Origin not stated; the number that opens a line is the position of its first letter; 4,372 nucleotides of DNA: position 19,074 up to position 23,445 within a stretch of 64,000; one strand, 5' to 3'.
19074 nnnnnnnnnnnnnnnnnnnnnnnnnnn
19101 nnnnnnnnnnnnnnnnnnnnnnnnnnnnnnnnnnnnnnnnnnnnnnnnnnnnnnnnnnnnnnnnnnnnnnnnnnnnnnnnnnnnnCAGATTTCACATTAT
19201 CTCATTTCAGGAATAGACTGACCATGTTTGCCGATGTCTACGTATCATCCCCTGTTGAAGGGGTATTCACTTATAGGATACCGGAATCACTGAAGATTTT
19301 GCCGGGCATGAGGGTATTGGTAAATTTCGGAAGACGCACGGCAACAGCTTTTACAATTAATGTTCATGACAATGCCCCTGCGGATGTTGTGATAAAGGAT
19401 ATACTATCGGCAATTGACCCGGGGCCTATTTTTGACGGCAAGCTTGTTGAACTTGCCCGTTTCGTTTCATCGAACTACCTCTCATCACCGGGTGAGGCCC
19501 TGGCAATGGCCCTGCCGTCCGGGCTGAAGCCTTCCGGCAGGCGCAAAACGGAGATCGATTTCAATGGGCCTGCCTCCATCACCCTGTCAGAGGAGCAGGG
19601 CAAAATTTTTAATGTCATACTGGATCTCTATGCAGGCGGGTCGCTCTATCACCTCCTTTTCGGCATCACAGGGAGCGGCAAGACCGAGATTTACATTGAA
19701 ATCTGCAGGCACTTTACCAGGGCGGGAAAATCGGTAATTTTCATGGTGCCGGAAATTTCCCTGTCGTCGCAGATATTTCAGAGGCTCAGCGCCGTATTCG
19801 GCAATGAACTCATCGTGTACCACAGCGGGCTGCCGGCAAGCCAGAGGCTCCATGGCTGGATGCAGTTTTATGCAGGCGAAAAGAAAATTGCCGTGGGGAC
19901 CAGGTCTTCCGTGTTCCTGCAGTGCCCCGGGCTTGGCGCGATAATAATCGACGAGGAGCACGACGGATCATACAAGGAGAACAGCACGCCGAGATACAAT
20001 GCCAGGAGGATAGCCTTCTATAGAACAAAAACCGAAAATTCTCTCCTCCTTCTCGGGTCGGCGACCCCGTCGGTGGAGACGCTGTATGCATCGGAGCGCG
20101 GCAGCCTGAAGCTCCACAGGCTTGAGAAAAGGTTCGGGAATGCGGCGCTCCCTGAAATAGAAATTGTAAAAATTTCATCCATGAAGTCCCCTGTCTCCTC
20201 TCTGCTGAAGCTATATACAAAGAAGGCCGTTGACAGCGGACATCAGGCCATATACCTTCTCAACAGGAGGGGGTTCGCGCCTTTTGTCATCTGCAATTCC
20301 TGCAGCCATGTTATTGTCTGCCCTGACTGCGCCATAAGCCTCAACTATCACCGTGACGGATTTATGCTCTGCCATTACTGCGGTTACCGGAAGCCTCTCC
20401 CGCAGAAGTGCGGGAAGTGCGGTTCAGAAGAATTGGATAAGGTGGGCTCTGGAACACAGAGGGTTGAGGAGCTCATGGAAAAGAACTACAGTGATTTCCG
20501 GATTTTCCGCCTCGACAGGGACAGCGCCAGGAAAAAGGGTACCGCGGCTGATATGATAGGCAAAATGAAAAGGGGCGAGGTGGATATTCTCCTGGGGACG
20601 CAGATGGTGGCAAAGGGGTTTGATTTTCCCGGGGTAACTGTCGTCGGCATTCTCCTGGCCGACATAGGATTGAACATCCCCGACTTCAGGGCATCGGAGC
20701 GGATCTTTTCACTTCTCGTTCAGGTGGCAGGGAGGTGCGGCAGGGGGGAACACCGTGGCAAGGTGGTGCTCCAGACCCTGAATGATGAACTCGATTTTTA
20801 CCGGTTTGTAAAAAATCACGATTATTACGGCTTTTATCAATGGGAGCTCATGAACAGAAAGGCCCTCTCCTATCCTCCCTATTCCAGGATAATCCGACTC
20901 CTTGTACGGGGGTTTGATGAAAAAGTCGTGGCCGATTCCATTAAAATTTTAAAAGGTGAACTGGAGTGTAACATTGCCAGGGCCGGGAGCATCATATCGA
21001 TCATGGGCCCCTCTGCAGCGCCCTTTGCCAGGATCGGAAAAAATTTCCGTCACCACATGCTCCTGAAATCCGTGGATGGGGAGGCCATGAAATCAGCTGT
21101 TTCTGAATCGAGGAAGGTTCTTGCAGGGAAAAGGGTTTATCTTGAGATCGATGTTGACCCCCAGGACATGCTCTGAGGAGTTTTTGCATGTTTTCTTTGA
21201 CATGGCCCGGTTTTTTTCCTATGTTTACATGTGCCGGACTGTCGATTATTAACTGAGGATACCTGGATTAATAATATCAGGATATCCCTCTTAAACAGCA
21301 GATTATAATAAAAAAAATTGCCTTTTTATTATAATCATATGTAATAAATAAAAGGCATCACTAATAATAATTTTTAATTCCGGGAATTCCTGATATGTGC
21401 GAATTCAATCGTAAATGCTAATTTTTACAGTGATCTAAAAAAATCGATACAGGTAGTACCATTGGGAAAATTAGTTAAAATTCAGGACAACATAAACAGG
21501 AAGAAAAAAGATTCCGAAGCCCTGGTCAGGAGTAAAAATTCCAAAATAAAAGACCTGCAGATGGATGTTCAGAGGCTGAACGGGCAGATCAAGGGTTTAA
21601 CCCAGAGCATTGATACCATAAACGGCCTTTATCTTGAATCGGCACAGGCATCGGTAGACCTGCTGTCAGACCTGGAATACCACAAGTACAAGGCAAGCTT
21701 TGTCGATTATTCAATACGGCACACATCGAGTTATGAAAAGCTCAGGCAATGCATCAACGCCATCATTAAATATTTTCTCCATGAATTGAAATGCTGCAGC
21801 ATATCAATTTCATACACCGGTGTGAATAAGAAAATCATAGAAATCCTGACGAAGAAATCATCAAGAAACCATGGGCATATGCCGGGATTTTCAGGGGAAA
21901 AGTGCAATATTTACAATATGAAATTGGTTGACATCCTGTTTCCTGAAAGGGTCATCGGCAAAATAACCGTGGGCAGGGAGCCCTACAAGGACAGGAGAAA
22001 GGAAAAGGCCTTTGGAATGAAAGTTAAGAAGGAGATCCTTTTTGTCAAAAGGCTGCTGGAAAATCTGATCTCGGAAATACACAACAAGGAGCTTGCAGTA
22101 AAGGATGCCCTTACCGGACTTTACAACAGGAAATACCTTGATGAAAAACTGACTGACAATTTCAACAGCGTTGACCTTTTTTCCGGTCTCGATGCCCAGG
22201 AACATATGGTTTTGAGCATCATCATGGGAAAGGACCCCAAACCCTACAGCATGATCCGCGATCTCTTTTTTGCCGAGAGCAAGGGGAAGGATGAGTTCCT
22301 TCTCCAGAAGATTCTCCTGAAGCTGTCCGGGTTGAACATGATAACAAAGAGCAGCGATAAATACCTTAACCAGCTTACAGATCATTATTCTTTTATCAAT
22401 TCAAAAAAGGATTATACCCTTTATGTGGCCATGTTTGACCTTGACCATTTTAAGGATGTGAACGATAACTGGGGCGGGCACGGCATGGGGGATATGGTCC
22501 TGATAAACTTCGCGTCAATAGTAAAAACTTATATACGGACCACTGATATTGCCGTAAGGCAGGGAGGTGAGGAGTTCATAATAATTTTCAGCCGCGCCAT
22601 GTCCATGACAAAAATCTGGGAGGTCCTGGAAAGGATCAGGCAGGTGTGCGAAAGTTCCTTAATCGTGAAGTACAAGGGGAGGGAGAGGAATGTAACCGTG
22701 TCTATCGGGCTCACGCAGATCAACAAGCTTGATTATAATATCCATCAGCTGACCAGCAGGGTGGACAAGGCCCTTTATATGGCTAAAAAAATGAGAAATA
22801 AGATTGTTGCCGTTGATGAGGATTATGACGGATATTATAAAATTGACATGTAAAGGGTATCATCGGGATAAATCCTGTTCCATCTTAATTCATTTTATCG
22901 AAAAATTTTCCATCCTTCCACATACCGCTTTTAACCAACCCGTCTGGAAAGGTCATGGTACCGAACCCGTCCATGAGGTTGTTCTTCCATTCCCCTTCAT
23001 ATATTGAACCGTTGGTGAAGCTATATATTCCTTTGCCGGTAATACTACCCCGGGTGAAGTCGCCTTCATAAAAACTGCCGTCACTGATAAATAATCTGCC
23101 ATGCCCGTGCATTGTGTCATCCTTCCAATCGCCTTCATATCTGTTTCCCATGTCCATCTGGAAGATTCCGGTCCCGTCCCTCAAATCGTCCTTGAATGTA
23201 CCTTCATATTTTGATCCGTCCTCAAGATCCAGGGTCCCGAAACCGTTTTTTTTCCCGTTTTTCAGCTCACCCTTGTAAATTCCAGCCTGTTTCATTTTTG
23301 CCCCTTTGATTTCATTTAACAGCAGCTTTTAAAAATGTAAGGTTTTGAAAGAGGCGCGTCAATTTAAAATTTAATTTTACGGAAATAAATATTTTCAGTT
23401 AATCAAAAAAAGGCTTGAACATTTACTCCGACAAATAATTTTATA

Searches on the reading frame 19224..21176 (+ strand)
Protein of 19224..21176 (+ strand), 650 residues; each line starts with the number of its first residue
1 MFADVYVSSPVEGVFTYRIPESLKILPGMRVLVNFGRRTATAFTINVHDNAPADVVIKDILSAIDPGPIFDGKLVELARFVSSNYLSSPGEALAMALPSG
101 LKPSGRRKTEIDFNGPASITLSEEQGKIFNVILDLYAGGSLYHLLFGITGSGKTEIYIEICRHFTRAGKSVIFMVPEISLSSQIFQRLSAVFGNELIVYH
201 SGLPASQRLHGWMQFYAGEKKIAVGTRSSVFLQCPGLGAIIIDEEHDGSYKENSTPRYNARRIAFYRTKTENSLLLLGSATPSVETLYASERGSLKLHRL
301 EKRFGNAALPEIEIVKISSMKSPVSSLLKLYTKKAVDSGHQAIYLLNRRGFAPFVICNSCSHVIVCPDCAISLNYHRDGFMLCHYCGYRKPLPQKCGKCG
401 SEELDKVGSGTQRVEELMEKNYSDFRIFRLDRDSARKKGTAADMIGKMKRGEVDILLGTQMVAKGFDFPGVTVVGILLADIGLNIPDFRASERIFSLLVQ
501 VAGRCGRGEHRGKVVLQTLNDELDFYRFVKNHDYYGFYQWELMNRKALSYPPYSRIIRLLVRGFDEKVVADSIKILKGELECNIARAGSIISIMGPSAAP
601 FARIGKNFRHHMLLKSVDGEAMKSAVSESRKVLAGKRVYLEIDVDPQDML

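Call 38: search_protein_families(library=pfam, proteins=[window:19224-21176:+], max_evalue=0.001)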
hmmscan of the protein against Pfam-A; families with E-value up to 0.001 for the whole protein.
window:19224-21176:+ (650 aa): 6 families
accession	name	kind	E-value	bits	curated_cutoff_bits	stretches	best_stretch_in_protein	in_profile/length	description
PF17764.6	PriA_3primeBD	-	7.1e-24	83.9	22.7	1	4-98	1-96/96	3'DNA-binding domain (3'BD)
PF18074.6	PriA_C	-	1.1e-14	55.5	26.9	1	552-646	1-95/95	Primosomal protein N C-terminal domain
PF00270.35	DEAD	-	6.5e-13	49.2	26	1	147-286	21-163/167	DEAD/DEAH box helicase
PF04851.21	ResIII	-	2.2e-11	44.4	22.5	1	121-283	4-163/164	Type III restriction enzyme, res subunit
PF00271.37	Helicase_C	-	8.7e-11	42.5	23.5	1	412-507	26-108/110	Helicase conserved C-terminal domain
PF18319.7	Zn_ribbon_PriA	-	2e-08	34.4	26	1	366-391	1-27/27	PriA DNA helicase Cys-rich region (CRR) domain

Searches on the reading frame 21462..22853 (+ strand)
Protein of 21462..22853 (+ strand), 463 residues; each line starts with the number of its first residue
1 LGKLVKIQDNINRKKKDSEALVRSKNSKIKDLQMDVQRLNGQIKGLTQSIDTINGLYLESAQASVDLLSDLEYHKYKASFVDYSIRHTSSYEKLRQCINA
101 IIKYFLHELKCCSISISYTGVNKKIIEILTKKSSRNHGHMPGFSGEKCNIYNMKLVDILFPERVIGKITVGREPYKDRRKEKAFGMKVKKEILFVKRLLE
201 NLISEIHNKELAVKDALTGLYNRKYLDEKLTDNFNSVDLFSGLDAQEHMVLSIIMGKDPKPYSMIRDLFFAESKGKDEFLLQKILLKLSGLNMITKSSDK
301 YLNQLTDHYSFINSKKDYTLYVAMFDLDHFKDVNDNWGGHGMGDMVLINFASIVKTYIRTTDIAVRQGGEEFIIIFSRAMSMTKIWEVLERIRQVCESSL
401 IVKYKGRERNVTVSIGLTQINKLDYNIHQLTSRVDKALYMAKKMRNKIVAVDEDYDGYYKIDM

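Call 38: search_protein_families(library=pfam, proteins=[window:21462-22853:+], max_evalue=0.001)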
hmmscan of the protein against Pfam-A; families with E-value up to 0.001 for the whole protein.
window:21462-22853:+ (463 aa): 1 family
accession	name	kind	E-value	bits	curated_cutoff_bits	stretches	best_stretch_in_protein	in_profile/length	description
PF00990.26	GGDEF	-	3.8e-32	111.7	23.8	1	310-445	24-158/161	Diguanylate cyclase, GGDEF domain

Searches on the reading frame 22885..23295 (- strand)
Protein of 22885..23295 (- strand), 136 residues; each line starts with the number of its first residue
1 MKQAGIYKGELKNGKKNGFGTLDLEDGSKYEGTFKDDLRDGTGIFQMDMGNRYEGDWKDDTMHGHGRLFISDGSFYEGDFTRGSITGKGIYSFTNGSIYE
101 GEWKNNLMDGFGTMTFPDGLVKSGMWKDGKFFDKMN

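Call 38: search_protein_families(library=pfam, proteins=[window:22885-23295:-], max_evalue=0.001)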
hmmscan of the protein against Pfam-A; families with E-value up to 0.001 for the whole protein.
window:22885-23295:- (136 aa): 1 family
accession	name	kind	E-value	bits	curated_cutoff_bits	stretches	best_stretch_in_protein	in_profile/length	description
PF02493.26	MORN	-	6.8e-33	111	22.5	4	99-120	1-22/23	MORN repeat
